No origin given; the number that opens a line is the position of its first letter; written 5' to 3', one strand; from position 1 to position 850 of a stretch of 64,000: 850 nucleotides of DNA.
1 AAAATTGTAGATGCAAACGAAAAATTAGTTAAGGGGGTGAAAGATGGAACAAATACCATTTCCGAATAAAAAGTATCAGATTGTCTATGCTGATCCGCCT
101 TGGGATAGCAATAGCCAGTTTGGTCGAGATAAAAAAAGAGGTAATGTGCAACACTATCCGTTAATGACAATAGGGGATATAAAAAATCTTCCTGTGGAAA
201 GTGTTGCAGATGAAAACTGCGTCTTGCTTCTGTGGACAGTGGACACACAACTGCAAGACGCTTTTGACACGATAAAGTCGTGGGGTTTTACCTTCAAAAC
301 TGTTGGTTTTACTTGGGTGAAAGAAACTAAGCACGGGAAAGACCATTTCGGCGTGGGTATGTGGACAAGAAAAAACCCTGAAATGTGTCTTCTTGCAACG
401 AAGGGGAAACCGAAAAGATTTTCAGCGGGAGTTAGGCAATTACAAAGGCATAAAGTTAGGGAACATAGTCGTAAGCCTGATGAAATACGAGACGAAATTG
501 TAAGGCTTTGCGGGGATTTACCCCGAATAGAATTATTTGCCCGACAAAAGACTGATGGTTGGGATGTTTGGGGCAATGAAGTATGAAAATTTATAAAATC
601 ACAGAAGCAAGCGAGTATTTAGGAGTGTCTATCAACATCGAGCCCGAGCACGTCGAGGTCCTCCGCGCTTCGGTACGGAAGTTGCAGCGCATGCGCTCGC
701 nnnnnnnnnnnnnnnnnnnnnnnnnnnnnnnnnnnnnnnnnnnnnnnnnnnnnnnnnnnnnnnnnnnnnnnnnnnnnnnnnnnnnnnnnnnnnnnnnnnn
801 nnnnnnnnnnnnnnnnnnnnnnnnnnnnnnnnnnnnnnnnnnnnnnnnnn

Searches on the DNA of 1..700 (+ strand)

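Call 71: search_dna_similar(query=window:1-700:+, collection=phages, mode=distant, max_rows=8)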
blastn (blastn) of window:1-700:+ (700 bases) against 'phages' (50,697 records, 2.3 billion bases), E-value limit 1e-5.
Records with a match: 3; places in all: 3; records where one place covers at least 80% of the query: 0.
Best place of each record, by identity: 80-90% 1; 60-80% 2.
By first word of the organism name: Methylophilales 1; Nitrosopumilaceae 1; Bacteriophage 1.
By host as written in the record: - 2; Methylophilales bacterium H5P1 1.
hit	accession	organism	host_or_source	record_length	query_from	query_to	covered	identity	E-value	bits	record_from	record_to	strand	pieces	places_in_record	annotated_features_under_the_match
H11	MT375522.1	Methylophilales phage Venkman EXVC282S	Methylophilales bacterium H5P1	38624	489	586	14%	78.6%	2e-13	83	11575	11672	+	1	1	DNA methyltransferase | hypothetical protein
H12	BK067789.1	Nitrosopumilaceae spindle-shaped virus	marine environment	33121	512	586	11%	77.3%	3e-6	60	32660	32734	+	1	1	ORF45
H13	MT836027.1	Bacteriophage sp.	human fecal samples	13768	521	582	9%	80.6%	3e-6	59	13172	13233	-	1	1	record has no annotation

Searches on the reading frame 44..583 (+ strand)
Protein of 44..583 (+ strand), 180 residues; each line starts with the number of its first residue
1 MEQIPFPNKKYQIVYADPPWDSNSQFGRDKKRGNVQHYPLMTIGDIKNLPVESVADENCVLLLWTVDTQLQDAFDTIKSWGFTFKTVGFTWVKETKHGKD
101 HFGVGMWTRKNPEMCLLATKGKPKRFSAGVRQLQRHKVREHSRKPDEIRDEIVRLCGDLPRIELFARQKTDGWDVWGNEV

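Call 62: search_protein_families(library=phrogs, proteins=[window:44-583:+], max_evalue=0.00001)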
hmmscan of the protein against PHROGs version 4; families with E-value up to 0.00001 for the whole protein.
window:44-583:+ (180 aa): 5 families
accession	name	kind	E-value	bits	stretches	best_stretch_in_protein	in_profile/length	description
phrog_359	-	other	1.6e-81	275.4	1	4-180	115-294/329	DNA methyltransferase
phrog_10837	-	unknown function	6.7e-44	150.2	1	63-179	1-121/139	-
phrog_21315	-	unknown function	2.5e-36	126.6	1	8-179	237-406/415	-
phrog_15877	-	other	1.2e-28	101.2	1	9-142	3-139/152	DNA methyltransferase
phrog_16888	-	unknown function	5.6e-08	33.5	1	153-179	1-27/67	-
